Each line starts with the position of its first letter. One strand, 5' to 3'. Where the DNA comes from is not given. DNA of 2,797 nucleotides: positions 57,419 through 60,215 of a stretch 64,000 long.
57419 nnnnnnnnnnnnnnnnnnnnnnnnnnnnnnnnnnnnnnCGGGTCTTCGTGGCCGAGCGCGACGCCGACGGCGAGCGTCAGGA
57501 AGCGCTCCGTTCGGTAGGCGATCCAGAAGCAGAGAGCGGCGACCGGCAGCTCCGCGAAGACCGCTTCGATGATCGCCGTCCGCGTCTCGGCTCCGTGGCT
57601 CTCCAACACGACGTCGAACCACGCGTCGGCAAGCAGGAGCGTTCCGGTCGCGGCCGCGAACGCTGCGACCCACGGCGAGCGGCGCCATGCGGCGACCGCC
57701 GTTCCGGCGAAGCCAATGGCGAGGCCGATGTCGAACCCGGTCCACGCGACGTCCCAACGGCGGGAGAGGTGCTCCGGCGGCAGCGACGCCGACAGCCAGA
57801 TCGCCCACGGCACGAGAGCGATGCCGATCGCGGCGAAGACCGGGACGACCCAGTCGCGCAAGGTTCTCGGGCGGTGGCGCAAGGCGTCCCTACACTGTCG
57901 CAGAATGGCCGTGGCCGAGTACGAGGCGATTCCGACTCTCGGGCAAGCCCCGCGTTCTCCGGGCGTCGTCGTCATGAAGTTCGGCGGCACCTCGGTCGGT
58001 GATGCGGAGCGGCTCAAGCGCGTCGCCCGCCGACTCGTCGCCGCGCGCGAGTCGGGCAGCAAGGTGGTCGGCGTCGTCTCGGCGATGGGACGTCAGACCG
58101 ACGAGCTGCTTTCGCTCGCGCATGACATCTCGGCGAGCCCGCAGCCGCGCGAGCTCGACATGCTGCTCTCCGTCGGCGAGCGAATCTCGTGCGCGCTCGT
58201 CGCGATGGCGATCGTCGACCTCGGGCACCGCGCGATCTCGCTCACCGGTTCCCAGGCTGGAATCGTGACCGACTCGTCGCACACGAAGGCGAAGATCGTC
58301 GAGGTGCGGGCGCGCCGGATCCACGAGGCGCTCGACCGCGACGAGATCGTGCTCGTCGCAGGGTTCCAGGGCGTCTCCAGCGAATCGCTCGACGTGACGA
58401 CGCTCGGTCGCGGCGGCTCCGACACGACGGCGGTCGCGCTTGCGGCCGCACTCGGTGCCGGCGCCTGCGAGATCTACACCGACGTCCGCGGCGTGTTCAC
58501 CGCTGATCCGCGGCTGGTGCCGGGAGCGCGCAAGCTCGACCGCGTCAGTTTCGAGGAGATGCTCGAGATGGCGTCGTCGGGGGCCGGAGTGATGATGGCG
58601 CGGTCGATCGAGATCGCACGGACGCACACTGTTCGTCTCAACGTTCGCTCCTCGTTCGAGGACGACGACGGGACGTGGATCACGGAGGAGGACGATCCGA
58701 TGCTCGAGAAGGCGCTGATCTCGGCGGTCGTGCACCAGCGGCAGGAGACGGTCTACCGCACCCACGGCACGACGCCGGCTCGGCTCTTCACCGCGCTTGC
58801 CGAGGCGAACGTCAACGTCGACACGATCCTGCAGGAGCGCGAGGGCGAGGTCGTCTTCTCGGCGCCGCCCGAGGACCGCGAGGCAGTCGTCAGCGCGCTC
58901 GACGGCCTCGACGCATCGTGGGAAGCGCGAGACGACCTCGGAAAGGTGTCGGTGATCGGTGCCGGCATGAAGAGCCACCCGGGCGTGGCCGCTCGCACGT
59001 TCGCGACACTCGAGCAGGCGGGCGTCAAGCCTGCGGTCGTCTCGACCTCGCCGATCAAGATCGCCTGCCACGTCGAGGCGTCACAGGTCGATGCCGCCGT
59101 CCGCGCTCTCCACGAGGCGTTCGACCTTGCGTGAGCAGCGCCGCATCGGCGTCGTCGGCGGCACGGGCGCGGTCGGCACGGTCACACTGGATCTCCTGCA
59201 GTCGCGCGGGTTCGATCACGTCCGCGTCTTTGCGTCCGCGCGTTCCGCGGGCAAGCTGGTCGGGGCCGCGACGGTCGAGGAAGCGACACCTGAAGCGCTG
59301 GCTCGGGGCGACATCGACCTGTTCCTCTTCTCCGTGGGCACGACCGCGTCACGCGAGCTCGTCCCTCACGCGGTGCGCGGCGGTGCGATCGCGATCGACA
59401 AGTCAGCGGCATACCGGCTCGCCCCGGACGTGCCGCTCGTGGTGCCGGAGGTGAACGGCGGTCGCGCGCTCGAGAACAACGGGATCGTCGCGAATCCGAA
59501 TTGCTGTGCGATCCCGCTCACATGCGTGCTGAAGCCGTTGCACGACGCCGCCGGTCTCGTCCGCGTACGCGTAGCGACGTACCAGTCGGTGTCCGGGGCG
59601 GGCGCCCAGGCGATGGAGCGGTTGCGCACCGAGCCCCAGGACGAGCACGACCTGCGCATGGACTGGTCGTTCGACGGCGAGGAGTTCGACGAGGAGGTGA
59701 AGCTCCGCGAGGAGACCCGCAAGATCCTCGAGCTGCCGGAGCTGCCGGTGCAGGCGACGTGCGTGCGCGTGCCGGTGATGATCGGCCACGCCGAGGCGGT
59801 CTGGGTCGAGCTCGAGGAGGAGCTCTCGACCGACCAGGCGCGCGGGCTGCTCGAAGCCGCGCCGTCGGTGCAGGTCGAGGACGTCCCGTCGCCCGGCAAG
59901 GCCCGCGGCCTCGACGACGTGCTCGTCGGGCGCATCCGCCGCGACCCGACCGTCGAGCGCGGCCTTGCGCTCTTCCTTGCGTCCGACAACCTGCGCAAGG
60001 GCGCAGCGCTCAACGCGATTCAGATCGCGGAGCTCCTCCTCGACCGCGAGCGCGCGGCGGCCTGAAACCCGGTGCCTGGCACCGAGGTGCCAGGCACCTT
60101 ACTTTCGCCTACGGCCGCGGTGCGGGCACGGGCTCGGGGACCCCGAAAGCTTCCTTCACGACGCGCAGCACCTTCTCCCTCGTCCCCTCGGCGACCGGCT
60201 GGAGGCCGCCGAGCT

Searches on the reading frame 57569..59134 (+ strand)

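Call 63: search_protein_families(library=pfam, proteins=[window:57569-59134:+], max_evalue=0.00001)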
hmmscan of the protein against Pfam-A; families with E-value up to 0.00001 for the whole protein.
window:57569-59134:+ (521 aa): 4 families
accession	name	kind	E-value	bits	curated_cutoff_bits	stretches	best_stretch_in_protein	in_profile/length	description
PF00696.33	AA_kinase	-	5.4e-51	174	24.9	1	133-357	2-230/234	Amino acid kinase family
PF22468.2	ACT_9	-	1.2e-24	86.3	27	1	460-518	1-61/61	ACT domain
PF13840.12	ACT_7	-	9.9e-12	45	27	1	453-516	2-65/65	ACT domain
PF01842.31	ACT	-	2.4e-07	30.9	27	0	404-444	15-61/66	ACT domain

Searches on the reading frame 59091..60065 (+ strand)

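Call 63: search_protein_families(library=pfam, proteins=[window:59091-60065:+], max_evalue=0.00001)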
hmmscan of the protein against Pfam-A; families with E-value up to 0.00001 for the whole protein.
window:59091-60065:+ (324 aa): 2 families
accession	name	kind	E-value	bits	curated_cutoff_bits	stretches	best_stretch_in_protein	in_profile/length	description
PF02774.23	Semialdhyde_dhC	-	6e-38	131.3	26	2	197-303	72-184/184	Semialdehyde dehydrogenase, dimerisation domain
PF01118.30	Semialdhyde_dh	-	2.9e-22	79.8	26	1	18-123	1-115/121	Semialdehyde dehydrogenase, NAD binding domain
